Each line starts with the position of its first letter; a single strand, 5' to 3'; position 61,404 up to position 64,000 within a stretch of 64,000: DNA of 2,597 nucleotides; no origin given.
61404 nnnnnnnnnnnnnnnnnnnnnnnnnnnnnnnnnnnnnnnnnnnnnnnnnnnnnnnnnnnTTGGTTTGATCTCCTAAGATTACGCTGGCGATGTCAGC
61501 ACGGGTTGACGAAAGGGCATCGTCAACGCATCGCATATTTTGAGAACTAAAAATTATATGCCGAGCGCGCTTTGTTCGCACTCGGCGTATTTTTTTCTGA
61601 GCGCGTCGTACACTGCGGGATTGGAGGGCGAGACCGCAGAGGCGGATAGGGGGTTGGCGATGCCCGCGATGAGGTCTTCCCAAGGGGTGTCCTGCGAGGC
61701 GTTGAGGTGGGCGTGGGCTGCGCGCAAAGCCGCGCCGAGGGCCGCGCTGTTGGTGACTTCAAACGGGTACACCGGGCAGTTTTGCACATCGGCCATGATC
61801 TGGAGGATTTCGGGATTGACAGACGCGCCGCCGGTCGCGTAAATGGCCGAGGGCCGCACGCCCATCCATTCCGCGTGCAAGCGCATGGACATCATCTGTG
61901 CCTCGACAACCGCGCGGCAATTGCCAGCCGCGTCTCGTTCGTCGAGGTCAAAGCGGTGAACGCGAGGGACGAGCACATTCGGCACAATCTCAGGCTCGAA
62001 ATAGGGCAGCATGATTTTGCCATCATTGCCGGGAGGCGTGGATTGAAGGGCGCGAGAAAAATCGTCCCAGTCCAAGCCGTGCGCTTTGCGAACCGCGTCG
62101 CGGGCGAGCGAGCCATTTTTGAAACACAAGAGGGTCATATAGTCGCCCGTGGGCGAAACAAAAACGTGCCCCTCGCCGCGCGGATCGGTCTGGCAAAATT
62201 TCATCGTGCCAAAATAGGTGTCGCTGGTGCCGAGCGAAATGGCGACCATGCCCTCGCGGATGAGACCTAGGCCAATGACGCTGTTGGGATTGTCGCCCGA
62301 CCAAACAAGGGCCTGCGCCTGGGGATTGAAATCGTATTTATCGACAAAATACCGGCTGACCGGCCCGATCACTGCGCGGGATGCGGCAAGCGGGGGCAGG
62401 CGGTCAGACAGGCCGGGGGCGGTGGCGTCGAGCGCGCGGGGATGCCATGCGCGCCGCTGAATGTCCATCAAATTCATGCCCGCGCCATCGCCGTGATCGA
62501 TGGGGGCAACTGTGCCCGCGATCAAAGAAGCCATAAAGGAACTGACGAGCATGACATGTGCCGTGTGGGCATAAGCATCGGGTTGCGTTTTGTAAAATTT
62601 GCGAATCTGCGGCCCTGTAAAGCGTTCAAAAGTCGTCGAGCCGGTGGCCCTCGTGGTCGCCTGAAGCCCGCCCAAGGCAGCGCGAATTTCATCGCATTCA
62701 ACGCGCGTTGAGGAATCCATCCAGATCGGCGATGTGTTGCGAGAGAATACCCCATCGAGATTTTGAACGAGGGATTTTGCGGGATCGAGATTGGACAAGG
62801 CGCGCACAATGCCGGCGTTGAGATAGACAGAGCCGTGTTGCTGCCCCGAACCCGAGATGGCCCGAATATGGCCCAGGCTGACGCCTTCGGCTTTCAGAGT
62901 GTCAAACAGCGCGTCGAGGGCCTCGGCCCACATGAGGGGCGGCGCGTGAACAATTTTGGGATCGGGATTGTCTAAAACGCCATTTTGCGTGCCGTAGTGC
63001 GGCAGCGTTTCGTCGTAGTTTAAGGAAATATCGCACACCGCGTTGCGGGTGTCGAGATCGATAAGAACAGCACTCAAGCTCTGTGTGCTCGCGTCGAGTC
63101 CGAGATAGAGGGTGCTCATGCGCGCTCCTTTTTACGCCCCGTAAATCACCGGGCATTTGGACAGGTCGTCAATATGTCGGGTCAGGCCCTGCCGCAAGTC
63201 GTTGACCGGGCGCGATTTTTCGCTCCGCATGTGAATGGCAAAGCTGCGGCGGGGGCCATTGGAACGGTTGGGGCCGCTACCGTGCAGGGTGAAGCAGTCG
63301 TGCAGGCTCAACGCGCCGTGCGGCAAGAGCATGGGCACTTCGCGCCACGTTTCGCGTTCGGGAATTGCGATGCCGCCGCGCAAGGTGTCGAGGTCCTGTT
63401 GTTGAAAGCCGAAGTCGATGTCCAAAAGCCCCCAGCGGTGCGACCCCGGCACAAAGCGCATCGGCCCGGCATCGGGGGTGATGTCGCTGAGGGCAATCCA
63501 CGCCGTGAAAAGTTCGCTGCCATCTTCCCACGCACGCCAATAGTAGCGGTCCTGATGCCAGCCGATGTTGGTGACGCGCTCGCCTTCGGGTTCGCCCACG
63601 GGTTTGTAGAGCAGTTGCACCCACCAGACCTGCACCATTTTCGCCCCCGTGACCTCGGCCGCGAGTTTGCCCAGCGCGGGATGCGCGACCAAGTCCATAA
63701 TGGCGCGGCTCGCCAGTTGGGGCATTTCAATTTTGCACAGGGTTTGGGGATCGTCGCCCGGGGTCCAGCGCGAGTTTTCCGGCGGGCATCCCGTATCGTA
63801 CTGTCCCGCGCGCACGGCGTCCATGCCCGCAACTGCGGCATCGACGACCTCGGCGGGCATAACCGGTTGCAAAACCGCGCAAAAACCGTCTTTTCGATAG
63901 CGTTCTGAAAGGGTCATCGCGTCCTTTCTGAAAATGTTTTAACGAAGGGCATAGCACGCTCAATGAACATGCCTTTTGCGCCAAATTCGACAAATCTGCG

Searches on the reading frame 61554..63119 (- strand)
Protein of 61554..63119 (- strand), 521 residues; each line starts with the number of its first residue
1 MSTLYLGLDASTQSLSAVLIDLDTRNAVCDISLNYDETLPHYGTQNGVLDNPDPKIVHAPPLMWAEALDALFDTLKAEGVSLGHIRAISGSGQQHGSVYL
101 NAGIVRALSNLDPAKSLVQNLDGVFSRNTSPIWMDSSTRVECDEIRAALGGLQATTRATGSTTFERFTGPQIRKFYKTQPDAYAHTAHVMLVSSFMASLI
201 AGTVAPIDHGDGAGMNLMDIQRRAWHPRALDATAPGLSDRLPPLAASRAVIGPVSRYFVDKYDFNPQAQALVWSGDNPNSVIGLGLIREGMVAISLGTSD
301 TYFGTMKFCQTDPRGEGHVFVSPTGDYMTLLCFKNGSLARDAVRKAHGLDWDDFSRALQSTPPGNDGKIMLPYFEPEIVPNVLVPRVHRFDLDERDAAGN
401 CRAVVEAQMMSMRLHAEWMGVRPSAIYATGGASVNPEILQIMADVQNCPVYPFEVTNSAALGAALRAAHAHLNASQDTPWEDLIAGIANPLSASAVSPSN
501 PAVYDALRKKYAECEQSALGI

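Call 5: search_protein_families(library=pfam, proteins=[window:61554-63119:-], max_evalue=0.01)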
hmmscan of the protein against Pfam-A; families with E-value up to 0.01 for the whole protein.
window:61554-63119:- (521 aa): 2 families
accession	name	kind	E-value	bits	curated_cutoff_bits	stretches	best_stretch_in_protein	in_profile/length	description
PF02782.22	FGGY_C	-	1.1e-19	71.4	27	1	293-470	2-197/198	FGGY family of carbohydrate kinases, C-terminal domain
PF00370.27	FGGY_N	-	6.7e-17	62.3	28.8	1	132-281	97-243/245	FGGY family of carbohydrate kinases, N-terminal domain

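Call 6: search_protein_families(library=padloc, proteins=[window:61554-63119:-], max_evalue=0.01)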
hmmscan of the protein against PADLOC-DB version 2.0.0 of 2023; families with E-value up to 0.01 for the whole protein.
window:61554-63119:- (521 aa): 0 families

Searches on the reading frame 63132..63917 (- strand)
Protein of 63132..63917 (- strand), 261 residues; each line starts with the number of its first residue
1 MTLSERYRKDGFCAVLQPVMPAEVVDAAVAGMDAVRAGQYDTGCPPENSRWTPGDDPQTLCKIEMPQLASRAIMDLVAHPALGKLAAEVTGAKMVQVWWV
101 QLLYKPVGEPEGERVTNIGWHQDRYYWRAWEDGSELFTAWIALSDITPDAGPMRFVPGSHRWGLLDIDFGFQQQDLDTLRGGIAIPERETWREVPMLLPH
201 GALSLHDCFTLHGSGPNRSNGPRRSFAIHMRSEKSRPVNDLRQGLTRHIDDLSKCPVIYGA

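Call 5: search_protein_families(library=pfam, proteins=[window:63132-63917:-], max_evalue=0.01)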
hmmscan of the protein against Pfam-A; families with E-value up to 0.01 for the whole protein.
window:63132-63917:- (261 aa): 1 family
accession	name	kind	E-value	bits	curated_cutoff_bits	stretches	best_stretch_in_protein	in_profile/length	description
PF05721.19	PhyH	-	1.5e-29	104.2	22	1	7-225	1-213/213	Phytanoyl-CoA dioxygenase (PhyH)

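Call 6: search_protein_families(library=padloc, proteins=[window:63132-63917:-], max_evalue=0.01)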
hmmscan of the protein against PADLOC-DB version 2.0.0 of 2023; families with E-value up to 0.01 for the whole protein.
window:63132-63917:- (261 aa): 0 families
